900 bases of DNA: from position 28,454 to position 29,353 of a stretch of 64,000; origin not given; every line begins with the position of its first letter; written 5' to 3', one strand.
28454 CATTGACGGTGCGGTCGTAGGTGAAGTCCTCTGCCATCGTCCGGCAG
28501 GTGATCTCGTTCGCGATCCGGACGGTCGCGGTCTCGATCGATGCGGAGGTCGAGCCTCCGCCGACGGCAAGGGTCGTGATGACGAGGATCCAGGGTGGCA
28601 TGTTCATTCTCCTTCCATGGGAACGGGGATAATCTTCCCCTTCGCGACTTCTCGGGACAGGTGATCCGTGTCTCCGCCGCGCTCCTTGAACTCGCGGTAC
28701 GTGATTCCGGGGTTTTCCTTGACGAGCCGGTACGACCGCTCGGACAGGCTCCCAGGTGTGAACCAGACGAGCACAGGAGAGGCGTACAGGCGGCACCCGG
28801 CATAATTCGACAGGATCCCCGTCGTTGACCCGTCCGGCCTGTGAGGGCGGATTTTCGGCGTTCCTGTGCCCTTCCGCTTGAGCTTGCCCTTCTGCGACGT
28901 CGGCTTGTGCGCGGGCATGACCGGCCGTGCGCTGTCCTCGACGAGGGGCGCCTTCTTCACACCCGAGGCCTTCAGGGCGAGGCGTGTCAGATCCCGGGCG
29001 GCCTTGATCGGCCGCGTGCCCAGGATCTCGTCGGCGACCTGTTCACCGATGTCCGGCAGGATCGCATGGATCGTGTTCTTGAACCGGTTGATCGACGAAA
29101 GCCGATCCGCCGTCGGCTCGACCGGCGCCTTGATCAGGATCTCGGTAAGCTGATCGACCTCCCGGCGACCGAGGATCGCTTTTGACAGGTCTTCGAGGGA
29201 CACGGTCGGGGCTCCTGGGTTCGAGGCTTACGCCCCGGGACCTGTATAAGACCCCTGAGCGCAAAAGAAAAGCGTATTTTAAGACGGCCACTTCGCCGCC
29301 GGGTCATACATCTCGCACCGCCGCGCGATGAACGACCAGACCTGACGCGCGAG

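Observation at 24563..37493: A conserved early-promoter-like motif (A-tract)-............-N14-nnTAnn occurs 9 times, always 31-59 nt upstream of the first gene of a unit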

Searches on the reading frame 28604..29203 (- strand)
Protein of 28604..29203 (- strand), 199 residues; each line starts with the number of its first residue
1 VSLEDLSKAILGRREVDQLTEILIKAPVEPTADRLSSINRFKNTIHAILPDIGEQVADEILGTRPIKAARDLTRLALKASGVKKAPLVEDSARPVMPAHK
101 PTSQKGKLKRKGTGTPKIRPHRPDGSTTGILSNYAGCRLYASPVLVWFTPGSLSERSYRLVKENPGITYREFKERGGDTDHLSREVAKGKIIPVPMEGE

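Call 25: search_protein_families(library=pfam, max_evalue=0.01, proteins=[window:28604-29203:-])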
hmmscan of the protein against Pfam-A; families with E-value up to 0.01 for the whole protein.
window:28604-29203:- (199 aa): 0 families

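Call 69: search_protein_families(library=phrogs, max_evalue=0.001, proteins=[window:28604-29203:-])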
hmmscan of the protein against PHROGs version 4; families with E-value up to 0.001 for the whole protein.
window:28604-29203:- (199 aa): 0 families
